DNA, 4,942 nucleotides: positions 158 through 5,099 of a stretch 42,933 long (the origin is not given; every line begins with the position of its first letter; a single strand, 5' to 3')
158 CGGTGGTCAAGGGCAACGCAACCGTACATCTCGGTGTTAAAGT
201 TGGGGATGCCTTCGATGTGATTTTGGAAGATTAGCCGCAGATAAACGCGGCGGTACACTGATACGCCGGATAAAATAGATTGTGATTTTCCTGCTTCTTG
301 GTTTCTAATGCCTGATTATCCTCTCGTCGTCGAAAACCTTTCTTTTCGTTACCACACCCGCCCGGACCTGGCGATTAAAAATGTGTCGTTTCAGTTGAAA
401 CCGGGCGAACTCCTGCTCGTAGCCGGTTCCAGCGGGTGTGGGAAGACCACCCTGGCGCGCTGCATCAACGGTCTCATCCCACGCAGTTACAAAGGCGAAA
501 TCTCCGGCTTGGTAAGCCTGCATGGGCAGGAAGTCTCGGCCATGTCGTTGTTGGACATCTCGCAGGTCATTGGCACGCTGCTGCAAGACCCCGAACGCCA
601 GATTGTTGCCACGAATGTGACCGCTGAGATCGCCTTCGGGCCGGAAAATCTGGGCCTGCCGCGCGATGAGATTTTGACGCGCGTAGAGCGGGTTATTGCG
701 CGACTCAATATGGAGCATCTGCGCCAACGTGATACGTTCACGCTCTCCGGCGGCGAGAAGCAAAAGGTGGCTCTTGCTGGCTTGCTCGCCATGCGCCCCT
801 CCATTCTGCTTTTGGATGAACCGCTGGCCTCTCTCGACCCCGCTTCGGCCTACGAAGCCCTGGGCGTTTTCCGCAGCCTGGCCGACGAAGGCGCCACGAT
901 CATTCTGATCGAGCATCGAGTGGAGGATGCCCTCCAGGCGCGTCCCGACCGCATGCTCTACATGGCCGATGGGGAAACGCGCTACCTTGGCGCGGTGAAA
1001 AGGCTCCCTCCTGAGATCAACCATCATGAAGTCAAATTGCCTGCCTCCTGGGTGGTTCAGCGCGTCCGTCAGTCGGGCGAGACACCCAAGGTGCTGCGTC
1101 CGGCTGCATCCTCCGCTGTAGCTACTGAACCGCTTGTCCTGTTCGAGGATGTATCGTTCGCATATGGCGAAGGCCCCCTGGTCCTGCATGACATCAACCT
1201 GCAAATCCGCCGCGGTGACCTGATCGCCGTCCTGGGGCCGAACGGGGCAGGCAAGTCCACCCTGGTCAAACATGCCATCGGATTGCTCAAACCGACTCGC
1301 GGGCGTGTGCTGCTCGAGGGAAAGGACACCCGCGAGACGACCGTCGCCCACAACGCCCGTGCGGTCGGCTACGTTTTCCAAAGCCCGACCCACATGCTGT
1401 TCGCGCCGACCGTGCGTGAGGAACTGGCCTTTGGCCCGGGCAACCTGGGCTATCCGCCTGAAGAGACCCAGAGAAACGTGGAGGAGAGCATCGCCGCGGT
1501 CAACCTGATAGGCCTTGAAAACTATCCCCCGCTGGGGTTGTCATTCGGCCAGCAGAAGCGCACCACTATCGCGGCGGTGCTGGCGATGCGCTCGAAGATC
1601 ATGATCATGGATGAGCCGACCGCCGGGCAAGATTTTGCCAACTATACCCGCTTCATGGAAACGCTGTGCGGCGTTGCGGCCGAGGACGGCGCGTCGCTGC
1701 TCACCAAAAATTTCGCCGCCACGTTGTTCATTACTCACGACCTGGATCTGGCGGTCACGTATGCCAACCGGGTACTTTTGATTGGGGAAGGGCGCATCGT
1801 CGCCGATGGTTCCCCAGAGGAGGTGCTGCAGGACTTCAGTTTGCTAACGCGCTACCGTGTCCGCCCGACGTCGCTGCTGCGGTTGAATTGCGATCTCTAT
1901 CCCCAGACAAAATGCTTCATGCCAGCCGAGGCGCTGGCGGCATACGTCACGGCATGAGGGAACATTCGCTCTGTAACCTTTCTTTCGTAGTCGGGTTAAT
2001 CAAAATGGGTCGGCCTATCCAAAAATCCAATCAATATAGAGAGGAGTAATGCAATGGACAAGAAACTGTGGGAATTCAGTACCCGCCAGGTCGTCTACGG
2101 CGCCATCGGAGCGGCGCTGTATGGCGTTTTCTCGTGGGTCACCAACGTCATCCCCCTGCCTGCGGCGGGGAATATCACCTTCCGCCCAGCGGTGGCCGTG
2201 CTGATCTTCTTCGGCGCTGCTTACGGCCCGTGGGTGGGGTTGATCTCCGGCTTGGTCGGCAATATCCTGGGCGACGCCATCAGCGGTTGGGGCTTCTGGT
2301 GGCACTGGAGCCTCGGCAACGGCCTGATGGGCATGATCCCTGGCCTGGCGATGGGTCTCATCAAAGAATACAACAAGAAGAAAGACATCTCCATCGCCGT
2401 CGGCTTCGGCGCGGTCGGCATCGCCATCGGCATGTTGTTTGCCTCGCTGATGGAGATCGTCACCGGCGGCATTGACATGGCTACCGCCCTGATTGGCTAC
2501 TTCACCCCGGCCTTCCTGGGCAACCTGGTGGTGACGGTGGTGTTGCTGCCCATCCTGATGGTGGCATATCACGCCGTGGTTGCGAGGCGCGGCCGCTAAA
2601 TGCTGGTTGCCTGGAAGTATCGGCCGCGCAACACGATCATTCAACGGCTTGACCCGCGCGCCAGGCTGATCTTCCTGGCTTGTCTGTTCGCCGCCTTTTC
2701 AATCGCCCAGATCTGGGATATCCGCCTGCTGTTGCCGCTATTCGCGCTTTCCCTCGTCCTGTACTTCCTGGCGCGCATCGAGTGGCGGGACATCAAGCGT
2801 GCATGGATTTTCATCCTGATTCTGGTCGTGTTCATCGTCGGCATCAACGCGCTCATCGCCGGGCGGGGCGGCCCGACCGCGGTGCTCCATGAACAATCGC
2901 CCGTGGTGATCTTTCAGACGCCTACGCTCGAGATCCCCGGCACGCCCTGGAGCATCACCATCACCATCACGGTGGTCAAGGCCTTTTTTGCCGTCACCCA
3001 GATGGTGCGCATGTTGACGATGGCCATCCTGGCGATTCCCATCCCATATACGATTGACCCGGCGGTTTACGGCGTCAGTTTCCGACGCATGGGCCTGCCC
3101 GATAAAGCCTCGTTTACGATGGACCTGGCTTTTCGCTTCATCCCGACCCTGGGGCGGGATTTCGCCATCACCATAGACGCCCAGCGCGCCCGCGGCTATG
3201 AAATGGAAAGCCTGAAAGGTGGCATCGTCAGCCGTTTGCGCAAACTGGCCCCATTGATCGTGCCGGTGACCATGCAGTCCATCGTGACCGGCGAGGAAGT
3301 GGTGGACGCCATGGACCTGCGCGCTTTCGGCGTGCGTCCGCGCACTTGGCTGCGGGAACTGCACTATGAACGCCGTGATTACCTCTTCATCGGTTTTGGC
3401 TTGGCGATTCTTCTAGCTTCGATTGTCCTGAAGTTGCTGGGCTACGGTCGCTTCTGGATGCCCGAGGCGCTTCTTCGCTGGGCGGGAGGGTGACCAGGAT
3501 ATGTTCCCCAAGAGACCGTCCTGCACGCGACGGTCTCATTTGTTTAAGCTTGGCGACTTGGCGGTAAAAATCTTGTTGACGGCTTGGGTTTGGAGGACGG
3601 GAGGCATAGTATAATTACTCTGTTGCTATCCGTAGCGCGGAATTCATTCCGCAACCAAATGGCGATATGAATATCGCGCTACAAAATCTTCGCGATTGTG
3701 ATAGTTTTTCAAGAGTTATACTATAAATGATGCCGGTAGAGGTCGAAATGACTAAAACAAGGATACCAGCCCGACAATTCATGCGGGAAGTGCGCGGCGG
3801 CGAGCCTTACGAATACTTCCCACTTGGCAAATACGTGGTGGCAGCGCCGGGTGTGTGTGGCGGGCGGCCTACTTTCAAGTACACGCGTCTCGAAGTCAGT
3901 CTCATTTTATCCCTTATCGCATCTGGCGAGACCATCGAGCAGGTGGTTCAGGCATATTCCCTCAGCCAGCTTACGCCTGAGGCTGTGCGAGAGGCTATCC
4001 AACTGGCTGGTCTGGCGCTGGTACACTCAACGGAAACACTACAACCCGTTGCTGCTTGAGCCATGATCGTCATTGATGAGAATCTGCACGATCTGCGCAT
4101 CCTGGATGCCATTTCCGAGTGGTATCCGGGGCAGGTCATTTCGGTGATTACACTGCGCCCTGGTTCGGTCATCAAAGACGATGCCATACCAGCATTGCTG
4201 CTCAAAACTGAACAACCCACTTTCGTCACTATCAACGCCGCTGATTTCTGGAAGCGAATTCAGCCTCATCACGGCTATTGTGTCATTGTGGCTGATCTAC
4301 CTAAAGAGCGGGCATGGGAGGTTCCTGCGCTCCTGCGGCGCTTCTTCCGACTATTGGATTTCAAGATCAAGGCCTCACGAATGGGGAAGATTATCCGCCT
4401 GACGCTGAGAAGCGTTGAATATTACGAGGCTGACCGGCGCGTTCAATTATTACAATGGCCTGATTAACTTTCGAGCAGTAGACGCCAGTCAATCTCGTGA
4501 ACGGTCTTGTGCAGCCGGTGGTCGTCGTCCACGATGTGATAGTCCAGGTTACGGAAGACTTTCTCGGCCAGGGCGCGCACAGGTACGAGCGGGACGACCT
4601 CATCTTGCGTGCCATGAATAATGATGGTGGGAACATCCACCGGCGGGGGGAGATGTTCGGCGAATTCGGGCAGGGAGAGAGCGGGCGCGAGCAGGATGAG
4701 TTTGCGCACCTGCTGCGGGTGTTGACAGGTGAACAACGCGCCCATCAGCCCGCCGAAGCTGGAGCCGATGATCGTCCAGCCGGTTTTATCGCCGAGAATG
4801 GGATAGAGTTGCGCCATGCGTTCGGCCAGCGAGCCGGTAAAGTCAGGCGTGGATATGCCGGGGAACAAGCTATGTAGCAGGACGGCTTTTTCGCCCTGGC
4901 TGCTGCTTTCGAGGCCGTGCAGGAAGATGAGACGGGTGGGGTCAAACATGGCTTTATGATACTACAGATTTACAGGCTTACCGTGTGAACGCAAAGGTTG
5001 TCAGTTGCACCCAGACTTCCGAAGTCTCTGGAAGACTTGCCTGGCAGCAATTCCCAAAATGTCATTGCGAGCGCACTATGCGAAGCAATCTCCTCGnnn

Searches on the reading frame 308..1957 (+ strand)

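Call 48: search_protein_families(library=pfam, proteins=[window:308-1957:+], max_evalue=0.001)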
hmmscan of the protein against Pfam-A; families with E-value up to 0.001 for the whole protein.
window:308-1957:+ (549 aa): 22 families
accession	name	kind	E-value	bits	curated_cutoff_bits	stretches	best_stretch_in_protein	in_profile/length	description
PF00005.33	ABC_tran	-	2.5e-59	200.2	25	2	293-439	1-137/137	ABC transporter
PF13304.12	AAA_21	-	3e-12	47.6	27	1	129-200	221-295/304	AAA domain, putative AbiEii toxin, Type IV TA system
PF13191.12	AAA_16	-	8e-09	36.6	32.6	0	34-120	25-111/167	AAA ATPase domain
PF02463.25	SMC_N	-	3.6e-07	30.3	40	0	129-211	123-205/220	RecF/RecN/SMC N terminal domain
PF13555.12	AAA_29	-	6.7e-07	29.4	27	0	298-330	17-49/61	P-loop containing region of AAA domain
PF13476.12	AAA_23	-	2.6e-06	28.6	27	0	302-320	18-36/201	AAA domain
PF01078.27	Mg_chelatase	-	2.8e-06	27.3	20.3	0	36-66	25-55/207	Magnesium chelatase, subunit ChlI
PF13401.12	AAA_22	-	3.6e-06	27.8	27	0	35-96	7-62/130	AAA domain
PF03193.22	RsgA_GTPase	-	4.4e-06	27.1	30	0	303-348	106-151/174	RsgA GTPase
PF20703.3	nSTAND1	-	1.2e-05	25.6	27.1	0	23-61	23-59/379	Novel STAND NTPase 1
PF13481.12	AAA_25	-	2.6e-05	24.4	27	0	30-50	30-50/195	AAA domain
PF05729.18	NACHT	-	6.7e-05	23.2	26.7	0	35-54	2-21/167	NACHT domain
PF00004.35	AAA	-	7.8e-05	23.6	21.2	0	36-56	1-21/131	ATPase family associated with various cellular activities (AAA)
PF13245.12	AAA_19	-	8.6e-05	23.2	25.1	0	304-379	12-78/134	AAA domain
PF02367.23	TsaE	-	0.00019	21.8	26.6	0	27-53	15-41/128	Threonylcarbamoyl adenosine biosynthesis protein TsaE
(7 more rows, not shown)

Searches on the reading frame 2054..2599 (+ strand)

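Call 48: search_protein_families(library=pfam, proteins=[window:2054-2599:+], max_evalue=0.001)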
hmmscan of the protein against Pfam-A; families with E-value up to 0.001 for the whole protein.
window:2054-2599:+ (181 aa): 3 families
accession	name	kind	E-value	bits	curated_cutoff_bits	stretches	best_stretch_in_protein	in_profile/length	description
PF07155.17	ECF-ribofla_trS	-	1.6e-25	90.5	26.7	1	8-173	2-171/172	ECF-type riboflavin transporter, S component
PF12822.12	ECF_trnsprt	-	1.3e-07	32.2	30.7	1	12-168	2-168/169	ECF transporter, substrate-specific component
PF20520.3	Ac45-VOA1_TM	-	0.00045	20.3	25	1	148-175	1-28/39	V0 complex accessory subunit Ac45/VOA1 transmembrane domain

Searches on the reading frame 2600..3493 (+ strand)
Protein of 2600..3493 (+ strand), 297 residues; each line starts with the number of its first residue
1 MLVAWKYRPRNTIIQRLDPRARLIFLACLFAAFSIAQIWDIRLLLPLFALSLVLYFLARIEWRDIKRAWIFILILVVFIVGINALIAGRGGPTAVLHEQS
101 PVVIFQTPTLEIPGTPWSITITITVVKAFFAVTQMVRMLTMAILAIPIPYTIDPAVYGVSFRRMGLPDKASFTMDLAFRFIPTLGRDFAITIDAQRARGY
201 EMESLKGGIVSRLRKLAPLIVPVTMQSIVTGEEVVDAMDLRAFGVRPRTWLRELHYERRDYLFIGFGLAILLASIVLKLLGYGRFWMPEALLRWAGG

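Call 48: search_protein_families(library=pfam, proteins=[window:2600-3493:+], max_evalue=0.001)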
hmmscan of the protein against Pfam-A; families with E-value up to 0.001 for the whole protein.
window:2600-3493:+ (297 aa): 1 family
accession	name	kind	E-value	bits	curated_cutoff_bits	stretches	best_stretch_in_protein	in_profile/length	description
PF02361.21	CbiQ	-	2.8e-21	76.6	25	1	11-245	2-210/216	Cobalt transport protein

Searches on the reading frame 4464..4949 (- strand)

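Call 48: search_protein_families(library=pfam, proteins=[window:4464-4949:-], max_evalue=0.001)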
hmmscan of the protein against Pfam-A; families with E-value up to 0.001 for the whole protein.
window:4464-4949:- (161 aa): 6 families
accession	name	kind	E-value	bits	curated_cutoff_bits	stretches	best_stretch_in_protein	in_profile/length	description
PF00561.26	Abhydrolase_1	-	1.3e-11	45.1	25.8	1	39-97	53-113/245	alpha/beta hydrolase fold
PF12146.15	Hydrolase_4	-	2.2e-10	40.7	27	1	59-95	79-115/239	Serine aminopeptidase, S33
PF05728.18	UPF0227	-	4.5e-07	30.4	21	1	7-93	2-93/187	Uncharacterised protein family (UPF0227)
PF02230.22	Abhydrolase_2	-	1e-06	29.2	23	1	59-154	108-202/217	Phospholipase/Carboxylesterase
PF03959.19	FSH1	-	3.4e-05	24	21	1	60-133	105-188/211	Serine hydrolase (FSH1)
PF12695.13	Abhydrolase_5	-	0.00019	21.7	27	1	56-141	57-136/164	Alpha/beta hydrolase family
